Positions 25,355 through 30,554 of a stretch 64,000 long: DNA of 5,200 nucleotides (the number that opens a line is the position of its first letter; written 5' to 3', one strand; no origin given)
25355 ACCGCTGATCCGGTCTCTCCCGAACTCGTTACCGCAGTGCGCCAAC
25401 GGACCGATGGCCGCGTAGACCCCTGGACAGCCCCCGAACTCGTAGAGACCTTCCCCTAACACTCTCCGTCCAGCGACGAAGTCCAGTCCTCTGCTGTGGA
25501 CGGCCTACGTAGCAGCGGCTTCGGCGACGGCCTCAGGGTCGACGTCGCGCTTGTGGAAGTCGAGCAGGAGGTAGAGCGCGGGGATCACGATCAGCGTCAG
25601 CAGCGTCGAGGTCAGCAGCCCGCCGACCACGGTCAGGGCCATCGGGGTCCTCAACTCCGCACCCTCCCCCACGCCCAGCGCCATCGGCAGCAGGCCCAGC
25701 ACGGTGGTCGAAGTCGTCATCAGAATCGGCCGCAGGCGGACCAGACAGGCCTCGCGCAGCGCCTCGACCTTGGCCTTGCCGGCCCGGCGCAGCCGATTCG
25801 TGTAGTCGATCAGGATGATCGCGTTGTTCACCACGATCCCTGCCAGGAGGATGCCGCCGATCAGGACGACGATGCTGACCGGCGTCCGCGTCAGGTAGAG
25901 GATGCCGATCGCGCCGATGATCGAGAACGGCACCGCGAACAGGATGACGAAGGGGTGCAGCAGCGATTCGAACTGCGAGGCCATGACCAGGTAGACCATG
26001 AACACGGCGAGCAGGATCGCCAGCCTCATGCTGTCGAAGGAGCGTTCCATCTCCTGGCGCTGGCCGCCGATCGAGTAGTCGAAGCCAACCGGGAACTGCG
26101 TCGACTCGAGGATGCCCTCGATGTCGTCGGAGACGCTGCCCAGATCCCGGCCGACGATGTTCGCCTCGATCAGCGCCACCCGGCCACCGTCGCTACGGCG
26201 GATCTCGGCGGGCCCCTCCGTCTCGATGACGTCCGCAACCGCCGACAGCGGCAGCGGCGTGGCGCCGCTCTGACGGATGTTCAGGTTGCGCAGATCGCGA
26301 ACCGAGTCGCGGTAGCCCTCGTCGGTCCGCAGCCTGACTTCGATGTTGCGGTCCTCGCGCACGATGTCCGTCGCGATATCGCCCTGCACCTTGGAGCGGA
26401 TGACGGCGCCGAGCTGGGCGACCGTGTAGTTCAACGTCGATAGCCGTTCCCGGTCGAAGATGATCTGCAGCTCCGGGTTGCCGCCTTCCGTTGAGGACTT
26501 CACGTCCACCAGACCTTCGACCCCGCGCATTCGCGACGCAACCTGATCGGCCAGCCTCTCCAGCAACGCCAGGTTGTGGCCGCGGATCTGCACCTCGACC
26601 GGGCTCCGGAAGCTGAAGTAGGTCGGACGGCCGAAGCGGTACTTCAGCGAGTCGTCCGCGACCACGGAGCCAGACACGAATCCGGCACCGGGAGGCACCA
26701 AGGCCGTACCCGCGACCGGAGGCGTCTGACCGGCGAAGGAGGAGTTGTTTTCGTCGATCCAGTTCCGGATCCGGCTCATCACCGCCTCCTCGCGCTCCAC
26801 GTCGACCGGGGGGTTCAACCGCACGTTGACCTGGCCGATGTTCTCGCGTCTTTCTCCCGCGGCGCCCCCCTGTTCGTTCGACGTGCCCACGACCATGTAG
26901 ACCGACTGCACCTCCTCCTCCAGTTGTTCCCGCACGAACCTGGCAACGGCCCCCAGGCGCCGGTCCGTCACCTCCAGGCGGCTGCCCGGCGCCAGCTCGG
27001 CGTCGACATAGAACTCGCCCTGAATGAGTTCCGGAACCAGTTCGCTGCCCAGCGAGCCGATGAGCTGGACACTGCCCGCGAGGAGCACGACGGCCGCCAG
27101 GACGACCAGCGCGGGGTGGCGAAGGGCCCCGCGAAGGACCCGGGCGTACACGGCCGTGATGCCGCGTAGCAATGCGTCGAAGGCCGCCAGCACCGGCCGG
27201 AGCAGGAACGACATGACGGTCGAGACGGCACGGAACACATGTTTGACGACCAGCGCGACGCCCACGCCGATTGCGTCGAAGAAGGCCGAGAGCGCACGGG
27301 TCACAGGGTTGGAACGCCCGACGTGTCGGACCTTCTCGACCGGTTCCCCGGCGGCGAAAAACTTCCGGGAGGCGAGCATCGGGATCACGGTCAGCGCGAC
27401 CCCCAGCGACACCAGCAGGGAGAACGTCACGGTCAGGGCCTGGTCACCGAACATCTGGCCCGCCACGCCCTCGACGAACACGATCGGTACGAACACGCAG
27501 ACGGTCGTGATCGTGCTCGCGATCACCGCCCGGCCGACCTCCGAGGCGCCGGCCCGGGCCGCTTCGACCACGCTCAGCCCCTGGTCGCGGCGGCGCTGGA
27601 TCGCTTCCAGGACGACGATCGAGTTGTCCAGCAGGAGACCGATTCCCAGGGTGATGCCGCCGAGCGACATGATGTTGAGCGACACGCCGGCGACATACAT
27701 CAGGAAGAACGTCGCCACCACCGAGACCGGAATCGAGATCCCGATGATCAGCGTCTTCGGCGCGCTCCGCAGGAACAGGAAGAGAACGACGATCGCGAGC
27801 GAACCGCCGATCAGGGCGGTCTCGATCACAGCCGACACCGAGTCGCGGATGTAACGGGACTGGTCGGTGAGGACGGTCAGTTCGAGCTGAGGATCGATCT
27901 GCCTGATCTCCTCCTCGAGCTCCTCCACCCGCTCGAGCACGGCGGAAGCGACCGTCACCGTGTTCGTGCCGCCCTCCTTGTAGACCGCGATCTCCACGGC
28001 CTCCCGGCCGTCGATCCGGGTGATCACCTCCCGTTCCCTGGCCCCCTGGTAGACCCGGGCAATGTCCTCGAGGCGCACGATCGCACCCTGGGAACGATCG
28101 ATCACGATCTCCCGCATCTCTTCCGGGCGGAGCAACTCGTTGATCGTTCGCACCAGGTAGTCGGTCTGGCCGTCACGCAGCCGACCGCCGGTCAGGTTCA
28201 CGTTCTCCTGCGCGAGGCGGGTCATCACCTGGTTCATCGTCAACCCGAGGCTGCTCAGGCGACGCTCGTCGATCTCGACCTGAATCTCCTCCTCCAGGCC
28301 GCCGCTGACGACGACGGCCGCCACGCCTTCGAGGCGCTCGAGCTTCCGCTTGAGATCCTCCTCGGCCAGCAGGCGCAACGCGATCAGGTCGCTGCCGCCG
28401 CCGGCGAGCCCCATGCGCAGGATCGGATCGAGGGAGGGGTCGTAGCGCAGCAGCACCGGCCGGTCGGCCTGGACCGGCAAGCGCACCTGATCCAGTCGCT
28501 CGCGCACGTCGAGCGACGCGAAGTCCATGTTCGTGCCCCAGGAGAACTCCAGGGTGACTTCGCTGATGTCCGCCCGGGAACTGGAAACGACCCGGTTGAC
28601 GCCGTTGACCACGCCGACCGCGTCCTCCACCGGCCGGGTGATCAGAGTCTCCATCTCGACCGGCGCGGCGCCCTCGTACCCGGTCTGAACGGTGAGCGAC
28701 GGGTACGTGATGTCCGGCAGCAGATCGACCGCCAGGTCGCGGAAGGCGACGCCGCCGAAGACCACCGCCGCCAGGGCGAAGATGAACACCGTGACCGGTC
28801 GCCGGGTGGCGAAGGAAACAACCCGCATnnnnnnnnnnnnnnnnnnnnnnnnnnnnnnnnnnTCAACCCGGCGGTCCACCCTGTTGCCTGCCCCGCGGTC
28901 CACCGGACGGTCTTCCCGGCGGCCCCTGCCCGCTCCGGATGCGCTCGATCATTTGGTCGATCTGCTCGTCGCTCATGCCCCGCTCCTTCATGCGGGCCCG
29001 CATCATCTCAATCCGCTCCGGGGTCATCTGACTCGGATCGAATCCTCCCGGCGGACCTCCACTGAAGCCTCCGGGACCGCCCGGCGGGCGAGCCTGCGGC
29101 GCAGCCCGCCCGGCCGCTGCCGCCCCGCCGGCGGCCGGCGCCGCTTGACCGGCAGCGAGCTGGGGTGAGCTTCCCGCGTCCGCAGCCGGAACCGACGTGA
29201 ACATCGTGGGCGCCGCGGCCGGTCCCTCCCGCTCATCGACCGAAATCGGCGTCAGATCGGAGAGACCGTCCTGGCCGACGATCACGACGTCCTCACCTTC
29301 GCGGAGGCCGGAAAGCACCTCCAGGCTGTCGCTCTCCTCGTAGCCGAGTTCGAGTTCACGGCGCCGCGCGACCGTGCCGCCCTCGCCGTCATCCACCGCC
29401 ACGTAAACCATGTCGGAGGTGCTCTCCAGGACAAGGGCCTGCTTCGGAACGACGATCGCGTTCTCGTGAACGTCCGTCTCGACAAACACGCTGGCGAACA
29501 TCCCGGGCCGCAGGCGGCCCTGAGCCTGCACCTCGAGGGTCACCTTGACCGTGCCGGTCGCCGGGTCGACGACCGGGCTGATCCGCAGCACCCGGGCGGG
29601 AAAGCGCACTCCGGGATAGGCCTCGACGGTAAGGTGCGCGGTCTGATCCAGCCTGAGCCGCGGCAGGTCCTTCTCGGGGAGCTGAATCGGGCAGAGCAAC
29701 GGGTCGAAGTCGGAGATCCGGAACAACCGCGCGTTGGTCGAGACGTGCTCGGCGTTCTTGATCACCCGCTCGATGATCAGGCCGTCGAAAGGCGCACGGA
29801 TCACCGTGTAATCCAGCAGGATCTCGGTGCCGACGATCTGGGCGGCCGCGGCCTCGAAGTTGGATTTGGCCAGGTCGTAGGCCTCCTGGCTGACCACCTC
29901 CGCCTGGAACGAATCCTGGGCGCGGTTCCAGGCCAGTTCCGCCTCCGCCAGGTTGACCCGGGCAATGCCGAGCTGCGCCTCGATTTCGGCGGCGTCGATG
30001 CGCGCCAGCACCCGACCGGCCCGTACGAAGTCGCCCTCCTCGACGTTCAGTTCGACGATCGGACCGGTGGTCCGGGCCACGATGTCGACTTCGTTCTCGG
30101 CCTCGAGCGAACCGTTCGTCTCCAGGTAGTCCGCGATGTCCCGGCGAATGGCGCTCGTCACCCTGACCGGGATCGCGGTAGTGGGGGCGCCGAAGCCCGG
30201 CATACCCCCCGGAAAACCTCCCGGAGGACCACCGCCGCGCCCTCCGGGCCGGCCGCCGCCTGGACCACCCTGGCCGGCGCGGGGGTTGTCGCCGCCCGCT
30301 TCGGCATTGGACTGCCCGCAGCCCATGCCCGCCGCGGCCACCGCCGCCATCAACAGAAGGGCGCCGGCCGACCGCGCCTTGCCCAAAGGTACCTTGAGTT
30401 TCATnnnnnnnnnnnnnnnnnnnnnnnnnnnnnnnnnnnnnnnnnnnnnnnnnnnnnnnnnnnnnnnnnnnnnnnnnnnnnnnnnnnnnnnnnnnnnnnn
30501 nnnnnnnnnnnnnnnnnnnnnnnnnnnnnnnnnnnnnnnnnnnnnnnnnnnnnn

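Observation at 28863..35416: Seven-gene tightly coupled module: cca, ECF sigma, anti-sigma, LTXXQ periplasmic protein, RND, MFP, RND, with no outer-membrane factor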

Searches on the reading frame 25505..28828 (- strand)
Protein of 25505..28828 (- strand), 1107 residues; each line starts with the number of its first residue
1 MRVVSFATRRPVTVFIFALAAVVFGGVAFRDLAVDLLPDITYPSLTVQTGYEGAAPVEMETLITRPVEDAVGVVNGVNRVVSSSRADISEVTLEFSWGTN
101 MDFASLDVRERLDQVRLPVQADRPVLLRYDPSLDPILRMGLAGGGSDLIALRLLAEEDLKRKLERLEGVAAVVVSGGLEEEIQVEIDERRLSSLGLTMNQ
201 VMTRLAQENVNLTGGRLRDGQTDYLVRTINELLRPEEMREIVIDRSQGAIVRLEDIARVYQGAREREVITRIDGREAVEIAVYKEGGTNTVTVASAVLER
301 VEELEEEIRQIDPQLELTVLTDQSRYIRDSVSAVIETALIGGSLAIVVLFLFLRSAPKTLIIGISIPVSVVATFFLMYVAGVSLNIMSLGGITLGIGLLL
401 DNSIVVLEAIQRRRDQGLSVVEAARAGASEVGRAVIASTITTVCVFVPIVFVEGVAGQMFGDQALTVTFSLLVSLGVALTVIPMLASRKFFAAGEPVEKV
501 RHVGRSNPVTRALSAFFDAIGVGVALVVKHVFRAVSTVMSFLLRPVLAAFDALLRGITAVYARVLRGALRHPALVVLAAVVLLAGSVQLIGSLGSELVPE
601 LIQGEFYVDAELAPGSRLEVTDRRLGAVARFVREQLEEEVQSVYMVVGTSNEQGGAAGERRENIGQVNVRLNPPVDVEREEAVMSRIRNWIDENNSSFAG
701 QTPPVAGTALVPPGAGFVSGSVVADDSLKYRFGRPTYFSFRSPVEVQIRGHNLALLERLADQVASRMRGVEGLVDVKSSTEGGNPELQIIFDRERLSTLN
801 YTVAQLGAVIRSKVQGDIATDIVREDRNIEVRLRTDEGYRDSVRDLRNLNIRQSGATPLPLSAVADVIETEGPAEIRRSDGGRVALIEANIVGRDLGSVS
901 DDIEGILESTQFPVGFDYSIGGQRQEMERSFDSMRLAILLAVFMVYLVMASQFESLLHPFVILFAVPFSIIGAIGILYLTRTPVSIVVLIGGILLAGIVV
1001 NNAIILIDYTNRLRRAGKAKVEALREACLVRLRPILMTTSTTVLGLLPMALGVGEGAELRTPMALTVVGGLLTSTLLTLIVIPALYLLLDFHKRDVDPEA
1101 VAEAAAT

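Call 4: search_protein_families(library=pfam, proteins=[window:25505-28828:-], max_evalue=0.01)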
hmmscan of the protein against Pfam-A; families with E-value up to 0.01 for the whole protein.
window:25505-28828:- (1107 aa): 1 family
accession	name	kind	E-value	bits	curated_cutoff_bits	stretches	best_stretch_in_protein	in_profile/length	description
PF00873.25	ACR_tran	-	1.1e-243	811.7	28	2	4-693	2-646/1021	AcrB/AcrD/AcrF family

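Call 6: search_protein_families(library=ncbifam, proteins=[window:25505-28828:-], max_evalue=0.1)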
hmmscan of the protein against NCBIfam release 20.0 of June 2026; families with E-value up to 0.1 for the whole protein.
window:25505-28828:- (1107 aa): 19 families
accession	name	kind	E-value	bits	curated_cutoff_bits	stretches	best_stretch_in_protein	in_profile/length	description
NF033617.1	RND_permease_2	subfamily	3.8e-200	667.4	1250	3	7-495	4-493/1009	multidrug efflux RND transporter permease subunit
NF000282.2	RND_permease_1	subfamily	8.6e-149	497.3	1250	1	6-1089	3-1027/1029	multidrug efflux RND transporter permease subunit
TIGR00914.1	2A0601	subfamily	1.7e-142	476.3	701.45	3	740-1098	680-1044/1051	CusA/CzcA family heavy metal efflux RND transporter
NF007905.0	PRK10614.1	equivalog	3.1e-137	458.8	1774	2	1-535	1-529/1025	multidrug efflux RND transporter permease subunit MdtC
TIGR00915.1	2A0602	subfamily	7.4e-127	424.7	940.35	2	5-534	3-541/1050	efflux RND transporter permease subunit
NF007798.0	PRK10503.1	equivalog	1.9e-121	406.5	1584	2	10-547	19-552/1040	MdtB/MuxB family multidrug efflux RND transporter permease subunit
NF007133.0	PRK09579.1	equivalog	1.1e-101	341.1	1763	2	6-490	6-489/1017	multidrug efflux RND transporter permease subunit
NF000037.1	RND_perm_OqxB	exception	8.8e-96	321.7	2200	2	5-488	5-497/1050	multidrug efflux RND transporter permease subunit OqxB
NF007131.0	PRK09577.1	equivalog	2.2e-91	307.1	1768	2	6-487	4-493/1045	multidrug efflux RND transporter permease subunit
NF007842.1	PRK10555.1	equivalog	4.4e-86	289.7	1854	2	5-489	3-496/1036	multidrug efflux RND transporter permease AcrD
NF011706.2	PRK15127.1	equivalog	5.3e-73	246.4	2150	3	6-502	4-505/1049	multidrug efflux RND transporter permease subunit AcrB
TIGR00921.1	2A067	subfamily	4.4e-23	81.2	351.9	2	895-1095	151-352/733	hydrophobe/amphiphile efflux-3 (HAE3) family transporter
TIGR00916.1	2A0604s01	subfamily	1.5e-10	41.1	148.6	2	297-478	50-224/231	SecD/SecF family protein translocase subunit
NF009583.0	PRK13024.1-3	subfamily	6.5e-08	31.1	721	2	936-1104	582-748/755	protein translocase subunit SecDF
NF009580.0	PRK13023.1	equivalog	5.3e-07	28.2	1153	2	325-489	288-447/775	protein translocase subunit SecDF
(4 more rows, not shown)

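Call 62: search_solved_structures(query=window:25505-28828:-, max_evalue=1e-30)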
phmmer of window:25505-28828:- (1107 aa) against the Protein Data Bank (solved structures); distinct sequences matched with E-value up to 1e-30: 80 (the best 60 are shown).
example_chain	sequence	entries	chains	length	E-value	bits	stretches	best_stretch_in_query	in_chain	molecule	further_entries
9lyq_B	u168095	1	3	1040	4.1e-112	379.3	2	9-572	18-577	Multidrug resistance protein MdtB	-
8zxs_A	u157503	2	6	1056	5.1e-100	339.3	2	6-489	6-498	Efflux pump membrane transporter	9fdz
7cz9_A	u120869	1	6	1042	7.8e-100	338.7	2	6-489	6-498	Efflux pump membrane transporter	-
8yr0_A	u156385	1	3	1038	9.5e-92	311.9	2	5-536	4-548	Cation/multidrug efflux pump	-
7wlv_A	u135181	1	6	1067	8.4e-91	308.8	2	2-539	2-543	Efflux pump membrane transporter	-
8gjj_B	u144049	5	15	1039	1.5e-89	304.6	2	6-508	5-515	Efflux pump membrane transporter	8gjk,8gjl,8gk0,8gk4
4k0e_A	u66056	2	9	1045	1.1e-87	298.5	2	8-487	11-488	Heavy metal cation tricomponent efflux pump ZneA(CzcA-like)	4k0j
22xk_B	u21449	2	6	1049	1.4e-87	298.2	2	6-499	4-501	MexBYB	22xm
5t0o_A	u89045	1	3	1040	6.3e-87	296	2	6-541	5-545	CmeB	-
5lq3_A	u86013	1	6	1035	6.8e-87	295.9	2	6-541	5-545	CmeB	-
8z1u_A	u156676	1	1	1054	1.6e-83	284.7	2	6-487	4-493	Efflux pump membrane transporter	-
9e9f_B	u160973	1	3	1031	1.8e-83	284.5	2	6-487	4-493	Efflux pump membrane transporter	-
8f3e_A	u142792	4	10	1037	1.1e-82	282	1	5-502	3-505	Efflux pump membrane transporter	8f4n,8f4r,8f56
3t51_A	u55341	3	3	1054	1.8e-82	281.2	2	13-487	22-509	Cation efflux system protein CusA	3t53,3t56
3k07_A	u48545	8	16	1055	1.8e-82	281.2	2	13-487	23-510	Cation efflux system protein cusA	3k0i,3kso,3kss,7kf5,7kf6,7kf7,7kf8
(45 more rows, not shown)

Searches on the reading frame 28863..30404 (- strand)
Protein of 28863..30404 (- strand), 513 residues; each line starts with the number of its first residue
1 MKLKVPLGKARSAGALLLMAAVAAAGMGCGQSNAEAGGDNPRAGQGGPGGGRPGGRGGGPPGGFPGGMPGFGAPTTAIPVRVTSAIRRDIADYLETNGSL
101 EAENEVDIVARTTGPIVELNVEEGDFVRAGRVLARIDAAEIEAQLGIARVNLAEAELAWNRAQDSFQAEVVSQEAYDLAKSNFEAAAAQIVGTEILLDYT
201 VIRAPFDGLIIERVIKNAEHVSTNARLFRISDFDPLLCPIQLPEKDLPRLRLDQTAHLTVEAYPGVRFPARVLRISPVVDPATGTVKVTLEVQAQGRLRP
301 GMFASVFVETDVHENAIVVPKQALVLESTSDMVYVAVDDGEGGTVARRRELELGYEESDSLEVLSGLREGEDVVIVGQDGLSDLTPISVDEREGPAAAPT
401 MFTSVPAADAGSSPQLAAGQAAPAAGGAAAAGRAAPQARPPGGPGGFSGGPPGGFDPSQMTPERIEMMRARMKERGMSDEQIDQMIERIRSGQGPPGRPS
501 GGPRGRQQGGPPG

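Call 4: search_protein_families(library=pfam, proteins=[window:28863-30404:-], max_evalue=0.01)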
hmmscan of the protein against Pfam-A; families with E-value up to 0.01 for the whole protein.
window:28863-30404:- (513 aa): 4 families
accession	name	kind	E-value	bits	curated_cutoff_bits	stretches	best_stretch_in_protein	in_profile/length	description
PF16576.10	HlyD_D23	-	1.2e-28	100.3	30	1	94-304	6-214/214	Barrel-sandwich domain of CusB or HlyD membrane-fusion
PF13437.12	HlyD_3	-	2.1e-22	80.3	22.2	2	201-301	1-106/106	HlyD family secretion protein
PF13533.13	Biotin_lipoyl_2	-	0.00039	20.6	29.8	1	114-137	9-32/32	Biotin-lipoyl like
PF00364.28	Biotin_lipoyl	-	0.00058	20.1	22.1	0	105-136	42-73/73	Biotin-requiring enzyme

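Call 6: search_protein_families(library=ncbifam, proteins=[window:28863-30404:-], max_evalue=0.1)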
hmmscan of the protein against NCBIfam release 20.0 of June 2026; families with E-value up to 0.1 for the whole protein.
window:28863-30404:- (513 aa): 31 families (the best 25 are shown)
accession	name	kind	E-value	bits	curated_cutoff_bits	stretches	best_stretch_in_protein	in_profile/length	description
TIGR01730.1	RND_mfp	subfamily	3e-68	230.2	94.9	1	80-389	1-321/322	efflux RND transporter periplasmic adaptor subunit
TIGR00999.1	8a0102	subfamily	2.8e-37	128.3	319.3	1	124-377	1-266/271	CzcB/NccB family metal efflux transporter periplasmic adaptor subunit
NF008589.1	PRK11556.1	equivalog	1.6e-25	89.8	391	1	76-385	55-383/392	MdtA/MuxA family multidrug efflux RND transporter periplasmic adaptor subunit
TIGR00998.1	8a0101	subfamily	8.4e-20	71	390.8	2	183-277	188-283/334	EmrA/EmrK family multidrug efflux transporter periplasmic adaptor subunit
NF008606.0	PRK11578.1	equivalog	1.1e-19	70.8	342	1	84-376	40-363/371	macrolide transporter subunit MacA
NF007303.0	PRK09783.1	subfamily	9.7e-18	63.8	390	1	196-377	211-388/414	copper/silver efflux system membrane fusion protein CusB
NF045680.1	DiMtlExpIhpB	equivalog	1.6e-17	63.5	450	1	197-373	136-306/326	divalent metal ion exporter adaptor subunit IhpB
NF033138.2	RND-peri-MexC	equivalog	2.5e-16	59.8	625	1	75-388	33-370/375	MexC family multidrug efflux RND transporter periplasmic adaptor subunit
NF000272.2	OqxA_adapt_sub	exception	1.1e-13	50.9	835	2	77-219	39-195/391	multidrug efflux RND transporter periplasmic adaptor subunit OqxA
NF007132.1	PRK09578.1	equivalog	1.4e-13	50.4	512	2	86-221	46-195/396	MexX/AxyX family multidrug efflux RND transporter periplasmic adaptor subunit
NF002939.0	PRK03598.1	equivalog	4.4e-13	49.1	393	2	105-173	44-112/332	secretion protein HlyD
NF007785.0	PRK10476.1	equivalog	6e-13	48.3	376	2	153-261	164-270/347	multidrug transporter subunit MdtN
TIGR02971.1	heterocyst_DevB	subfamily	6.5e-13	48.8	129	2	98-188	5-101/327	ABC exporter membrane fusion protein, DevB family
NF007362.0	PRK09859.1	equivalog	6.6e-13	48.5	738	2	107-193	63-156/385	multidrug transporter subunit MdtE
NF045904.1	RND-peri-MexE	equivalog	1.7e-12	47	714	2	76-211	34-183/390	multidrug efflux RND transporter periplasmic adaptor subunit MexE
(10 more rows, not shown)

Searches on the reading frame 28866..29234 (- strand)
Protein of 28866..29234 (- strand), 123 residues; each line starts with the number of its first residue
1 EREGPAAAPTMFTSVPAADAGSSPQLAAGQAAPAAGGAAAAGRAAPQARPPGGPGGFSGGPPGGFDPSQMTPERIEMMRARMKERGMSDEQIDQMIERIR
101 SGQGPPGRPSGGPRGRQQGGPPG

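Call 74: search_protein_families(library=pfam, proteins=[window:28866-29234:-], max_evalue=1)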
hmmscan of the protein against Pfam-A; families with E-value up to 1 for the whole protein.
seq(123 aa): 6 families
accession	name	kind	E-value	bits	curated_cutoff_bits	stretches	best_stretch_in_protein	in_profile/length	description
PF13801.11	Metal_resist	-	0.016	15.8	29.2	1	35-86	9-58/125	Heavy-metal resistance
PF08920.15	SF3b1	-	0.057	14.3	25.1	1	40-96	41-85/130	Splicing factor 3B subunit 1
PF21982.2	RecX_HTH1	-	0.13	12.7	26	1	78-98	19-39/40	RecX, first three-helix domain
PF08312.17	cwf21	-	0.22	12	23.2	1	78-100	16-38/44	cwf21 domain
PF21486.3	NUP120_helical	-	0.23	12.2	27.7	1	66-101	8-44/129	Nucleoporin NUP120, helical domain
PF16572.11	HlyD_D4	-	0.5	10.7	26.4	1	74-98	28-52/55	Long alpha hairpin domain of cation efflux system protein, CusB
